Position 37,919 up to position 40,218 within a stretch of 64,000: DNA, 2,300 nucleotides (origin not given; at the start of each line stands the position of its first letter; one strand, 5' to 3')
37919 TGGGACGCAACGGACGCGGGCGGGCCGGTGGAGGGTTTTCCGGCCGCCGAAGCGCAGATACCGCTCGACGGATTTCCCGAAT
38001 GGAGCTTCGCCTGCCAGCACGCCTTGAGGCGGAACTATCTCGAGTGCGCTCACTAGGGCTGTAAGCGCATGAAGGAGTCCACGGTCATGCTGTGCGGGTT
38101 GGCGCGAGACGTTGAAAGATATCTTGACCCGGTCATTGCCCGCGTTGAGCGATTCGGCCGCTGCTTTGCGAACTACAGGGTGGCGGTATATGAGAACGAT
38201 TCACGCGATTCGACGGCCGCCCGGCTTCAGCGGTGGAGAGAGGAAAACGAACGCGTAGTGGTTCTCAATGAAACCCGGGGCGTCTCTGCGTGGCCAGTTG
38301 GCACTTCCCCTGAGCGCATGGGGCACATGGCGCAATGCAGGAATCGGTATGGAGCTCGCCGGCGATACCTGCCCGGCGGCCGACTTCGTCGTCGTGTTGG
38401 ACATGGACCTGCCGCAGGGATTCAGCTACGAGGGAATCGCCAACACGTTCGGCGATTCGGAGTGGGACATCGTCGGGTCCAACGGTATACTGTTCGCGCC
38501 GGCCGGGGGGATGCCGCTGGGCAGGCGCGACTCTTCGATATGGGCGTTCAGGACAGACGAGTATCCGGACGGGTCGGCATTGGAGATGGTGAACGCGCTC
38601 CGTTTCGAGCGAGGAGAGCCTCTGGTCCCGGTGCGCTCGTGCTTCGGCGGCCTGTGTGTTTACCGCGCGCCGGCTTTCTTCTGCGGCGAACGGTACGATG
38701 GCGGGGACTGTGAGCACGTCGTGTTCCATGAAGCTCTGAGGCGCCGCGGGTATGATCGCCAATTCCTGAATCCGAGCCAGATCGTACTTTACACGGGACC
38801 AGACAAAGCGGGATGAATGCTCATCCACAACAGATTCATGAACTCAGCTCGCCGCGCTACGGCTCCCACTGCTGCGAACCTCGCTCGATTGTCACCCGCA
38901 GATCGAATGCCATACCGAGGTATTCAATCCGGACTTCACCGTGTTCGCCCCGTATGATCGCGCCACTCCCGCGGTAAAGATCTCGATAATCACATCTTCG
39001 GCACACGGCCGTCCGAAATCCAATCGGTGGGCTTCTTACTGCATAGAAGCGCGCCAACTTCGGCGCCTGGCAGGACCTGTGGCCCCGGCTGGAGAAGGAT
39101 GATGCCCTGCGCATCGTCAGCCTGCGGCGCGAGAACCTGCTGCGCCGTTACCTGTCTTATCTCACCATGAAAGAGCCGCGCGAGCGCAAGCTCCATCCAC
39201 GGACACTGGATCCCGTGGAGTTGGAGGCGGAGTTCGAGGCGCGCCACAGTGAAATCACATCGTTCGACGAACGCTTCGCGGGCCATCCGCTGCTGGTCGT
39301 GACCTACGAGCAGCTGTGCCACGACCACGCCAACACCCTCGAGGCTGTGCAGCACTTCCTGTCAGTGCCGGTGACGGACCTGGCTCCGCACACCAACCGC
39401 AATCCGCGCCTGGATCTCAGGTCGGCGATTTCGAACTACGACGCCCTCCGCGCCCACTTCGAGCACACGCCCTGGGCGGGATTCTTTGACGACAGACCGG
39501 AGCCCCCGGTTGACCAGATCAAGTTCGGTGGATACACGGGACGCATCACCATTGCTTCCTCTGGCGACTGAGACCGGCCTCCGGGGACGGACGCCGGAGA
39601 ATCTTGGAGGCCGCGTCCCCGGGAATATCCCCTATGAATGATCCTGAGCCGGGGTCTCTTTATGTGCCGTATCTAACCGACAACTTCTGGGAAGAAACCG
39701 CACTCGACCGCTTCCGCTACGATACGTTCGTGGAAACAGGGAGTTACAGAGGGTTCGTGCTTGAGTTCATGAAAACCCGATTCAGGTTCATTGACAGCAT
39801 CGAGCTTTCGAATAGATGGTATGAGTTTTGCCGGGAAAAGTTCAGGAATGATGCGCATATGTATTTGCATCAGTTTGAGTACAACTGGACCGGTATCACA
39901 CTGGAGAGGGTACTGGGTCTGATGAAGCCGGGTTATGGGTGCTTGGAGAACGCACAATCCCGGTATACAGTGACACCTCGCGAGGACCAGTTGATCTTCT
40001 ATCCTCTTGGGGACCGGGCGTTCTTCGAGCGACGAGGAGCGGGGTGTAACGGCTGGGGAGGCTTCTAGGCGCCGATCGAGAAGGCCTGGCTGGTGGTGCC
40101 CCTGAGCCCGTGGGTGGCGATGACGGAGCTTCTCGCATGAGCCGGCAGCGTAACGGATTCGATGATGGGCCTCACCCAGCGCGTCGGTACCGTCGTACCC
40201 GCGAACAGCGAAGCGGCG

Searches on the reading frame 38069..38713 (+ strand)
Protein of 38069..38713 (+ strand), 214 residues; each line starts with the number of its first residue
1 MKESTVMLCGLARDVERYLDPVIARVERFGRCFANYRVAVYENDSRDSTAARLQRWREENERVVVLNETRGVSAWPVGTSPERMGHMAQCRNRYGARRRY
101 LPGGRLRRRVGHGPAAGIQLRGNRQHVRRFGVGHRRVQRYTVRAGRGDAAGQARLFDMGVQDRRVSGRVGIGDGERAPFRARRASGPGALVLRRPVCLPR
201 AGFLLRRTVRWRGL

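Call 9: search_protein_families(library=pfam, proteins=[window:38069-38713:+], max_evalue=0.1)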
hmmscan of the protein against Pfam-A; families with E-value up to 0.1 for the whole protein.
window:38069-38713:+ (214 aa): 3 families
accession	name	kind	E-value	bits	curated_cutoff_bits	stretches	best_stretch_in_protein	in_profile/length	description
PF11735.13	CAP59_mtransfer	-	0.0054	16.9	28.8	1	17-93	17-101/242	Cryptococcal mannosyltransferase 1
PF13704.12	Glyco_tranf_2_4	-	0.085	13.8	27.5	0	36-68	20-50/98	Glycosyl transferase family 2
PF00535.33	Glycos_transf_2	-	0.093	13.1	23.3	0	16-71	10-63/168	Glycosyl transferase family 2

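Call 26: find_encoding_contigs(protein=window:38069-38713:+, flank=10000, max_places=10)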
Protein window:38069-38713:+ (214 aa): no gene with exactly this product is on record in the collection.

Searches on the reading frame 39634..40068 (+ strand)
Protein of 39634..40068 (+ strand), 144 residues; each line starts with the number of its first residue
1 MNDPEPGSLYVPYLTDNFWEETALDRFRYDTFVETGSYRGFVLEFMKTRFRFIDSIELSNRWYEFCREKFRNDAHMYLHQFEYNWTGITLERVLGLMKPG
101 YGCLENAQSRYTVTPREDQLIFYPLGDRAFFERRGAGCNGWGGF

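Call 34: find_encoding_contigs(protein=window:39634-40068:+, flank=10000, max_places=10)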
Protein window:39634-40068:+ (144 aa): no gene with exactly this product is on record in the collection.

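Call 48: search_protein_families(library=pfam, proteins=[P0012, P0008, P0013, P0015, P0004, P0001, P0018, P0020], max_evalue=0.01)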
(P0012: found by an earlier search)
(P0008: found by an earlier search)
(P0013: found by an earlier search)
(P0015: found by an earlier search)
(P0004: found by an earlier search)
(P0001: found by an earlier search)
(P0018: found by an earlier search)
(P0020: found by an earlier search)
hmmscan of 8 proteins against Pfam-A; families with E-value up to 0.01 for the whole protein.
P0012 (439 aa): 2 families
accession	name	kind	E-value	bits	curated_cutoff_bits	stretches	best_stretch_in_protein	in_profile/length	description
PF13692.12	Glyco_trans_1_4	-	9.3e-07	29.6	27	1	280-356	52-127/142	Glycosyl transferases group 1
PF00534.26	Glycos_transf_1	-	9.5e-06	25.7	26.4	1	303-354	90-141/172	Glycosyl transferases group 1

P0008 (559 aa): 0 families

P0013 (502 aa): 1 family
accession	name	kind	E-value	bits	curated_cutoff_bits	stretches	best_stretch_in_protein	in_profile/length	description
PF11735.13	CAP59_mtransfer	-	8.8e-06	26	28.8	1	270-458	18-213/242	Cryptococcal mannosyltransferase 1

P0015 (254 aa): 2 families
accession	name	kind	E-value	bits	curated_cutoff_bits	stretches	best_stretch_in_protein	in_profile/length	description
PF13469.12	Sulfotransfer_3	-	3e-09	37.9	27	1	10-44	3-39/216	Sulfotransferase family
PF00685.33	Sulfotransfer_1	-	0.0041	17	22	0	142-190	136-184/255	Sulfotransferase domain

P0004 (396 aa): 1 family
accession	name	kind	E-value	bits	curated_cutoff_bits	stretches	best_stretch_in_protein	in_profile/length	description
PF01757.29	Acyl_transf_3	-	1.1e-27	97.4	31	1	14-356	2-325/326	Acyltransferase domain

P0001 (110 aa): 0 families

P0018 (144 aa): 0 families

P0020 (397 aa): 3 families
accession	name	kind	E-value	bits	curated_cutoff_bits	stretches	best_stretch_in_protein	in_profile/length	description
PF20706.3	GT4-conflict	-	3.7e-16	59.5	26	1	157-362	179-383/385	Family 4 Glycosyltransferase in conflict systems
PF00534.26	Glycos_transf_1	-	1.4e-12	47.9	26.4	1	180-294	19-134/172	Glycosyl transferases group 1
PF13692.12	Glyco_trans_1_4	-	7e-12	46.2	27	1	180-294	5-118/142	Glycosyl transferases group 1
